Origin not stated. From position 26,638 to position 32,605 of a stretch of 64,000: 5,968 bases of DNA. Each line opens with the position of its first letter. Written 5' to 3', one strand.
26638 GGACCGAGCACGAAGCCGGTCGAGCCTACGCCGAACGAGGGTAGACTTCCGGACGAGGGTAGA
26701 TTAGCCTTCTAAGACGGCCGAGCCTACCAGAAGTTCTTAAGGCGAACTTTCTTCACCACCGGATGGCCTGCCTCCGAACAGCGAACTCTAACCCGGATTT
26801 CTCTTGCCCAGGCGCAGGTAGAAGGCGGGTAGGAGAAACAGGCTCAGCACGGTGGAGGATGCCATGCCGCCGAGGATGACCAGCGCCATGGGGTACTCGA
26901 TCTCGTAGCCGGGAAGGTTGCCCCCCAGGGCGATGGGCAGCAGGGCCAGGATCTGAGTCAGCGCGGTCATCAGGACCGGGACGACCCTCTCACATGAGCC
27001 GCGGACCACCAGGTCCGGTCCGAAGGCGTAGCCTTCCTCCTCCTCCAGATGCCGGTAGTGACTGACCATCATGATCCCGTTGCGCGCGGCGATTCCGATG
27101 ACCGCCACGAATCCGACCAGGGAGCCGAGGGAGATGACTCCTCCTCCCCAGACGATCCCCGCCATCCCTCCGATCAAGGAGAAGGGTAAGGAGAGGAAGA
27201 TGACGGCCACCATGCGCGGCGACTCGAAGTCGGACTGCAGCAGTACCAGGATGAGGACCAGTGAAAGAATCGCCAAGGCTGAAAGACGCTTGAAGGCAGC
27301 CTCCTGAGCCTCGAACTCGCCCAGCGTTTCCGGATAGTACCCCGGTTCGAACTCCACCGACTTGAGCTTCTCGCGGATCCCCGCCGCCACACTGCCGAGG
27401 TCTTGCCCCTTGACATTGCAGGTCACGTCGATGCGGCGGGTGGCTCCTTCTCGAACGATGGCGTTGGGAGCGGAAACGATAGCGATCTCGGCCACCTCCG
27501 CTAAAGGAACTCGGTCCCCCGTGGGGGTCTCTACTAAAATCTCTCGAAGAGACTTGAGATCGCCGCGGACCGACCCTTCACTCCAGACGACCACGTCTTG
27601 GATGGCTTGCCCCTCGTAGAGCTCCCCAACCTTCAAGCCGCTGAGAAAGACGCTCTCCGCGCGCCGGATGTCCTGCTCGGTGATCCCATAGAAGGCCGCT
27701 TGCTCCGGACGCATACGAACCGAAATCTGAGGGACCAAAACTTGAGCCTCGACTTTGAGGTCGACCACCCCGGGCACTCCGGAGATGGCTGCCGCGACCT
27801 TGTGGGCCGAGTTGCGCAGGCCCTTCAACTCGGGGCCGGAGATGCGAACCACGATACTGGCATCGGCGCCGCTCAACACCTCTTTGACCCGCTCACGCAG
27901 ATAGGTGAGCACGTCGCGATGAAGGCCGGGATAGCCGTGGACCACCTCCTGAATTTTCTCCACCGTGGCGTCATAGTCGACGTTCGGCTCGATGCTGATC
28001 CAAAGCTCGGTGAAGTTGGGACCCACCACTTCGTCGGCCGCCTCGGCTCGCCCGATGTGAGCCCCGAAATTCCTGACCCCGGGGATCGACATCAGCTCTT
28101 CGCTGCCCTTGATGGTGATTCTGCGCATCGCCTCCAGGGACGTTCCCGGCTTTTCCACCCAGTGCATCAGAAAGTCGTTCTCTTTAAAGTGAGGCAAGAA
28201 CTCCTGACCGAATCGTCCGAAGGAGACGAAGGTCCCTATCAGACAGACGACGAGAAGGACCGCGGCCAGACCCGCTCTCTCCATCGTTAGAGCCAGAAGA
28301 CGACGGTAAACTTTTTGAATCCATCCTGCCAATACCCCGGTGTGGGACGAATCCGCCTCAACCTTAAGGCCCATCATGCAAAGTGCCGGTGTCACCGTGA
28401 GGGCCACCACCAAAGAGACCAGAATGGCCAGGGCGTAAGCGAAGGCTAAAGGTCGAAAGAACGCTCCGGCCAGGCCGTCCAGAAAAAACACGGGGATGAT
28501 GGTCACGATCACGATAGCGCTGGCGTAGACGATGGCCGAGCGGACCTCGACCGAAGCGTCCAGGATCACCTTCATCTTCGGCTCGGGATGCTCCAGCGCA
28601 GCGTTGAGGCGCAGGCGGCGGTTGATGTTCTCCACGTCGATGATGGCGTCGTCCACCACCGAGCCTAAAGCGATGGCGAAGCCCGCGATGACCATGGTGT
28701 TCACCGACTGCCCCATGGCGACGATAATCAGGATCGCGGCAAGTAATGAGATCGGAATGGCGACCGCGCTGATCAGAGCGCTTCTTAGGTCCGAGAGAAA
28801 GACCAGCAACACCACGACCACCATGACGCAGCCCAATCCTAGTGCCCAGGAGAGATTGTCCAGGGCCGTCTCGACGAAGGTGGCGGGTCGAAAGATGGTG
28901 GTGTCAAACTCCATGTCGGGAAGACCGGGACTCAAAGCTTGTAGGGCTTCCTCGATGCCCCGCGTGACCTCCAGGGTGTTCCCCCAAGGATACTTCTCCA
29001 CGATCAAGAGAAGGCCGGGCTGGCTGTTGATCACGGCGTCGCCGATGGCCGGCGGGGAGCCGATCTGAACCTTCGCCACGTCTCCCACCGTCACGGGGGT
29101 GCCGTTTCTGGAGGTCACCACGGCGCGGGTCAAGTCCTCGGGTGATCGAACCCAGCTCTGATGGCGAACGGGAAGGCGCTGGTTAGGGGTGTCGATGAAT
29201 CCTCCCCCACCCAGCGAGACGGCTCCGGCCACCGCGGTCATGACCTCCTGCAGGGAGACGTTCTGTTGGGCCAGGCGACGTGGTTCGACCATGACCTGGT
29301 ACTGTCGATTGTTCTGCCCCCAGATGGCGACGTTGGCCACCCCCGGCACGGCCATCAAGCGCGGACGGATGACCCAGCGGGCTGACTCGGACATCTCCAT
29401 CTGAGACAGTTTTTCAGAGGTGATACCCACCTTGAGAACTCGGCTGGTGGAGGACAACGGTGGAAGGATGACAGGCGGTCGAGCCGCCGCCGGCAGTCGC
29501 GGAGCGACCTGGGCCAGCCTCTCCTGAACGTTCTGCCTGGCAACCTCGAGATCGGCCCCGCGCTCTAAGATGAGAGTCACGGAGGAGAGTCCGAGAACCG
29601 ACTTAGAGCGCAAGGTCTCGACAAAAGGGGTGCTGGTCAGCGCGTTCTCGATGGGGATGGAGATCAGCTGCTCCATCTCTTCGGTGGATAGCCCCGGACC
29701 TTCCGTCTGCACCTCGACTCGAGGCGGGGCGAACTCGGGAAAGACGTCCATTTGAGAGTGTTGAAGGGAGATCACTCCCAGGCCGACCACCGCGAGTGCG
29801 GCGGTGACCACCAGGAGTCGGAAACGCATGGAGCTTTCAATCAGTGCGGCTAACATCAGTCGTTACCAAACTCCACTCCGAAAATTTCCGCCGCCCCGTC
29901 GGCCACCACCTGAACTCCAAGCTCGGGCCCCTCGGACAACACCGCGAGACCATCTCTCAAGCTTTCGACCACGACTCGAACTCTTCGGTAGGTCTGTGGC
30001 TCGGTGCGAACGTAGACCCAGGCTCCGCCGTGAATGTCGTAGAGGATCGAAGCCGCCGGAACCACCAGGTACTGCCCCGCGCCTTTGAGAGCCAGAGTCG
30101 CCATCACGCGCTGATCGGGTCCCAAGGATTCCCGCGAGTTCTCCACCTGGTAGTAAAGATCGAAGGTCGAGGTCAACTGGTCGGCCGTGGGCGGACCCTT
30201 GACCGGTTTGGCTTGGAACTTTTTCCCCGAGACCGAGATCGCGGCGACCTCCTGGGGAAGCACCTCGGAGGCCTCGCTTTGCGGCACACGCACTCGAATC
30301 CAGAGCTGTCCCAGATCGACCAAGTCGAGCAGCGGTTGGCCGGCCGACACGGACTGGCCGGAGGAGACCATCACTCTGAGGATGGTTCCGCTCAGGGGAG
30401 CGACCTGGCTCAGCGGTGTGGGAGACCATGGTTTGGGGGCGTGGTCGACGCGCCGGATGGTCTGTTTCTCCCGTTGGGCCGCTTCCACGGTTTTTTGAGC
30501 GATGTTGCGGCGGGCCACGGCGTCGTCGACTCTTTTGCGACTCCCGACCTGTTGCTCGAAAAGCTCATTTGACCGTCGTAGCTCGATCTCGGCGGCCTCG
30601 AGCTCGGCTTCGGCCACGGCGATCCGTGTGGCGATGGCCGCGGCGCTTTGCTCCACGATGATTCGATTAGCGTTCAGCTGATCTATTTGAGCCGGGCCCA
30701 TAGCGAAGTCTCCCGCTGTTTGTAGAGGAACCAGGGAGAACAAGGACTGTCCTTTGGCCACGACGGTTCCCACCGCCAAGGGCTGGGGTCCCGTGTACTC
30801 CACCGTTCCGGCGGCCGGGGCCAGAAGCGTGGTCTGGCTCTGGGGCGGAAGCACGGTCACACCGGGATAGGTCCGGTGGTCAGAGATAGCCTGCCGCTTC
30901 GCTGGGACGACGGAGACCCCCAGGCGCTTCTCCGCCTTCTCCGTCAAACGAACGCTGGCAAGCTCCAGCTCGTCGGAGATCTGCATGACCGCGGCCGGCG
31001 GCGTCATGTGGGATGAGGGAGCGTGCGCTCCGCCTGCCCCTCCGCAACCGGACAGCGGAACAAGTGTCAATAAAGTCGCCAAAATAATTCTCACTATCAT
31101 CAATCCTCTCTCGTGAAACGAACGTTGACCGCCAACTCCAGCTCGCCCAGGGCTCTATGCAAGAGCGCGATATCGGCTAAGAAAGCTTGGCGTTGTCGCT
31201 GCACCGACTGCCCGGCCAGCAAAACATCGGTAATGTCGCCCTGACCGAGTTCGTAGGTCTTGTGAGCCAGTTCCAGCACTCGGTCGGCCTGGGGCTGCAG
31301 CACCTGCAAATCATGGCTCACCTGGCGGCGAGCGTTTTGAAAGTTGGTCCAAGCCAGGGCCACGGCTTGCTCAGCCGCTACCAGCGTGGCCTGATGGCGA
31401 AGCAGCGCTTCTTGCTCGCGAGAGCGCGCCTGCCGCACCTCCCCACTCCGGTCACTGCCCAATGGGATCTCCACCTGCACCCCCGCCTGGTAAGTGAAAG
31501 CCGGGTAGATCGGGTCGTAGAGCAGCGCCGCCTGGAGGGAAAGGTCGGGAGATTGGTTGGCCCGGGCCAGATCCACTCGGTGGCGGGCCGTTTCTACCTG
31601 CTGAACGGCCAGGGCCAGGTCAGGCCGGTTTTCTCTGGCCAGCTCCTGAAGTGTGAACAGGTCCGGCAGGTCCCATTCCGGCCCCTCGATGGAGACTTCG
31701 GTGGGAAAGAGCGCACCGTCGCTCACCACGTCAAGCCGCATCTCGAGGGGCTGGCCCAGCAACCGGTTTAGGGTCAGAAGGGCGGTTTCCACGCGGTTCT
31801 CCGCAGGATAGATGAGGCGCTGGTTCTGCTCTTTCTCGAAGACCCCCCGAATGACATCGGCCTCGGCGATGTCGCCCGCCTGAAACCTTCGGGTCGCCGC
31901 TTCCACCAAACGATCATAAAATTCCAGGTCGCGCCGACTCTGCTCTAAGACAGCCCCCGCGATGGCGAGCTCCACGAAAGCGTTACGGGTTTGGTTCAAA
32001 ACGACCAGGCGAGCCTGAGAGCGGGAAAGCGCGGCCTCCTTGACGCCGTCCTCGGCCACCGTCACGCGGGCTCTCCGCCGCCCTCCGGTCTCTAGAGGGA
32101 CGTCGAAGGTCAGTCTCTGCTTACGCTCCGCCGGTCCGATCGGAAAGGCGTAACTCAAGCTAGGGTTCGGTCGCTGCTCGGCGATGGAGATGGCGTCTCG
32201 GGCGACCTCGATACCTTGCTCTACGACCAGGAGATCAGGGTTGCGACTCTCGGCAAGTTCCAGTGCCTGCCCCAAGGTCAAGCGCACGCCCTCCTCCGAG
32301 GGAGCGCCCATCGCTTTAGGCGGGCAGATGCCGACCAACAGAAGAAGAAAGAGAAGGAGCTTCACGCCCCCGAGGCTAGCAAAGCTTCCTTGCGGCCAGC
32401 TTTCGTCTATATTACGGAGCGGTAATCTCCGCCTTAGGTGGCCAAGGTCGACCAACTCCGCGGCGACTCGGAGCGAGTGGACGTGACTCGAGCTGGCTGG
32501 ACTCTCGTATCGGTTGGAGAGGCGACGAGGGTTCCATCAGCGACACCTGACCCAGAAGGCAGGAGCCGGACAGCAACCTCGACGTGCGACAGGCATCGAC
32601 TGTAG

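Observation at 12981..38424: A family of non-coding repeats: two ~41-bp tandem arrays in inverted orientation 24.5 kb apart, plus at least 7 dispersed single units confined to intergenic spacers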

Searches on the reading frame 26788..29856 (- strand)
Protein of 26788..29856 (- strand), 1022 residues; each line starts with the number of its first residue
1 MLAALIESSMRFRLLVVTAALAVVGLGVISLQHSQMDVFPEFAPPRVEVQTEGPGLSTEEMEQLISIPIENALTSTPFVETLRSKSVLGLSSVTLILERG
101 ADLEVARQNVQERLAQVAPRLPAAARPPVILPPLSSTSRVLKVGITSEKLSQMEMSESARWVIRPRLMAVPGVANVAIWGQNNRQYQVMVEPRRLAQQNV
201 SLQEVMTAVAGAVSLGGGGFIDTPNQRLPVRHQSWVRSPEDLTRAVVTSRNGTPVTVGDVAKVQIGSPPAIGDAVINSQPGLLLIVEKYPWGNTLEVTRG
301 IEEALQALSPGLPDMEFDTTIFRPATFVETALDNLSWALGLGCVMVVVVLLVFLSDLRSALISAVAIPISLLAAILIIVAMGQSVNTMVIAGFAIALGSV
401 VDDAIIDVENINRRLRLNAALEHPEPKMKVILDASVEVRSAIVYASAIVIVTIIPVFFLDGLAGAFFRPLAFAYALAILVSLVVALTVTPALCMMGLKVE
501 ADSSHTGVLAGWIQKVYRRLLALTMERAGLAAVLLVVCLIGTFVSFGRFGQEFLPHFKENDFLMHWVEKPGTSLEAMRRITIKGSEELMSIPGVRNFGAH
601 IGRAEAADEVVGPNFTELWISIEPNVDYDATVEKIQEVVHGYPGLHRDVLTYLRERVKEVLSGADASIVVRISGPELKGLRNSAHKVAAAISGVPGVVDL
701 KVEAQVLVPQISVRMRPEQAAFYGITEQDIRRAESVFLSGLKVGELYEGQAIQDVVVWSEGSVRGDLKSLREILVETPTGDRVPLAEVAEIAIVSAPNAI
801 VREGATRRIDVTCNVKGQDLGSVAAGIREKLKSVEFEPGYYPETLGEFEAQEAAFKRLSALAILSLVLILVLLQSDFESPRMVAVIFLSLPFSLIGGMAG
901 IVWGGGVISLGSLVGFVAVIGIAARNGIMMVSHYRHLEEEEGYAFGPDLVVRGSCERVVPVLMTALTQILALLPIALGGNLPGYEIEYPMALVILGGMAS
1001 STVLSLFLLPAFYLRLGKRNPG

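Call 9: search_protein_families(library=pfam, proteins=[window:26788-29856:-])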
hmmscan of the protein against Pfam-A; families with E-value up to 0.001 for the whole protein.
window:26788-29856:- (1022 aa): 1 family
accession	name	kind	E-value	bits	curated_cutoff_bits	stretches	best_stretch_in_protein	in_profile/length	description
PF00873.25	ACR_tran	-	4.4e-222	740.2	28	1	7-1014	3-1018/1021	AcrB/AcrD/AcrF family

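Call 74: search_protein_families(library=ncbifam, proteins=[window:26788-29856:-], max_evalue=0.00001)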
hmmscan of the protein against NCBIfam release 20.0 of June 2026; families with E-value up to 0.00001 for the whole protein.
window:26788-29856:- (1022 aa): 11 families
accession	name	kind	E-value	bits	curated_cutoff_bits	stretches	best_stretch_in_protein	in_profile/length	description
TIGR00914.1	2A0601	subfamily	2.4e-190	634.8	701.45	1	1-1015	1-1034/1051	CusA/CzcA family heavy metal efflux RND transporter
NF033617.1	RND_permease_2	subfamily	3.1e-153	512.1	1250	1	19-1016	14-1007/1009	multidrug efflux RND transporter permease subunit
NF000282.2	RND_permease_1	subfamily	8.7e-114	381.5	1250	1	20-1016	15-1027/1029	multidrug efflux RND transporter permease subunit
TIGR00915.1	2A0602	subfamily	1.5e-100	337.6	940.35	1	19-1015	15-1027/1050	efflux RND transporter permease subunit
NF007905.0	PRK10614.1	equivalog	2.8e-85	286.8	1774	1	19-1017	17-1009/1025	multidrug efflux RND transporter permease subunit MdtC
NF007798.0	PRK10503.1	equivalog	1.5e-80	271.2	1584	1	21-1016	28-1022/1040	MdtB/MuxB family multidrug efflux RND transporter permease subunit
NF007133.0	PRK09579.1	equivalog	3.8e-78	263.1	1763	1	9-1020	7-1006/1017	multidrug efflux RND transporter permease subunit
NF007131.0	PRK09577.1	equivalog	4.3e-73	246.6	1768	1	20-1018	16-1024/1045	multidrug efflux RND transporter permease subunit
NF007842.1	PRK10555.1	equivalog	4.7e-65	220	1854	2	22-559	18-568/1036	multidrug efflux RND transporter permease AcrD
NF000037.1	RND_perm_OqxB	exception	5e-63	213.3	2200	1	23-1018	21-1036/1050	multidrug efflux RND transporter permease subunit OqxB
NF011706.2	PRK15127.1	equivalog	1.1e-58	199.1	2150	2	23-564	22-574/1049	multidrug efflux RND transporter permease subunit AcrB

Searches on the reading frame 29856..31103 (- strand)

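Call 9: search_protein_families(library=pfam, proteins=[window:29856-31103:-])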
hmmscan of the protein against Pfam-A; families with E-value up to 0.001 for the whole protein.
window:29856-31103:- (415 aa): 3 families
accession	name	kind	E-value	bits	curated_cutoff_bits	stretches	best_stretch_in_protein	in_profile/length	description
PF16576.10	HlyD_D23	-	1.2e-13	51.3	30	1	189-330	77-211/214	Barrel-sandwich domain of CusB or HlyD membrane-fusion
PF13437.12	HlyD_3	-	1.8e-13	51.6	22.2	1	234-323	3-96/106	HlyD family secretion protein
PF13533.13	Biotin_lipoyl_2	-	0.0005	20.3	29.8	0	235-259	5-29/32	Biotin-lipoyl like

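Call 74: search_protein_families(library=ncbifam, proteins=[window:29856-31103:-], max_evalue=0.00001)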
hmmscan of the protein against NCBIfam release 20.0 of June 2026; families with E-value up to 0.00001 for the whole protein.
window:29856-31103:- (415 aa): 6 families
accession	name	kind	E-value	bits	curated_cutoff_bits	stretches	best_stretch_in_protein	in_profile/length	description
TIGR01730.1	RND_mfp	subfamily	4.5e-29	101.4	94.9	1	156-407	68-313/322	efflux RND transporter periplasmic adaptor subunit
TIGR00999.1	8a0102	subfamily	9.8e-24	83.9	319.3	1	149-404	17-267/271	CzcB/NccB family metal efflux transporter periplasmic adaptor subunit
TIGR00998.1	8a0101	subfamily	1.8e-08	33.7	390.8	0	143-281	99-255/334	EmrA/EmrK family multidrug efflux transporter periplasmic adaptor subunit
NF008606.0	PRK11578.1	equivalog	8.5e-08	31.7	342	1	142-357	94-318/371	macrolide transporter subunit MacA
NF007303.0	PRK09783.1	subfamily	1.8e-07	29.9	390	0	231-403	215-388/414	copper/silver efflux system membrane fusion protein CusB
NF008589.1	PRK11556.1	equivalog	8.1e-06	25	391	0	165-404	135-376/392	MdtA/MuxA family multidrug efflux RND transporter periplasmic adaptor subunit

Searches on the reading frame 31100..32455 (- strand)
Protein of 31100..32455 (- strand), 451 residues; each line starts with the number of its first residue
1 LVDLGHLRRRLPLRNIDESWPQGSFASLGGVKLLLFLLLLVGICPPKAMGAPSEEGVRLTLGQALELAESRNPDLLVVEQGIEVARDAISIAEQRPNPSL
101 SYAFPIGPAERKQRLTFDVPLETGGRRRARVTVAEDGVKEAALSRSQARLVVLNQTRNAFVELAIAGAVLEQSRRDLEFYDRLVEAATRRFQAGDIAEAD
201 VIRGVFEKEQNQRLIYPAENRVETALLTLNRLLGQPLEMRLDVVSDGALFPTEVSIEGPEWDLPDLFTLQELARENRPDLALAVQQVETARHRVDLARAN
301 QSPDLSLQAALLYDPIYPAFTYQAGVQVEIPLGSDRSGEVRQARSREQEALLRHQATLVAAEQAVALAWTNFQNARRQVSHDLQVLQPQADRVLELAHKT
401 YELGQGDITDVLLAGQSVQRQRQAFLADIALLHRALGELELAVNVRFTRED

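Call 9: search_protein_families(library=pfam, proteins=[window:31100-32455:-])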
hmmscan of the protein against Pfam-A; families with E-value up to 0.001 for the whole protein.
window:31100-32455:- (451 aa): 1 family
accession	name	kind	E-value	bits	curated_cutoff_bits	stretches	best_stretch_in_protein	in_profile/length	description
PF02321.23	OEP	-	8.5e-41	140.2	22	2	269-443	4-186/187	Outer membrane efflux protein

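Call 74: search_protein_families(library=ncbifam, proteins=[window:31100-32365:-], max_evalue=0.00001)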
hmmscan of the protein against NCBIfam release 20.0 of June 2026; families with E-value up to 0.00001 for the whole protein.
window:31100-32365:- (421 aa): 3 families
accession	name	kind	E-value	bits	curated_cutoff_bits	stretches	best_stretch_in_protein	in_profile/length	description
TIGR01844.1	type_I_sec_TolC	subfamily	1.1e-21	77.3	225.15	1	29-394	3-378/414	TolC family outer membrane protein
TIGR01845.1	outer_NodT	subfamily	1.1e-19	70.6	210.05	1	91-397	136-441/460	efflux transporter outer membrane subunit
NF045679.1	DiMtlExpIhpA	equivalog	1e-10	40.9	650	1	25-174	27-184/424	divalent metal ion exporter subunit IhpA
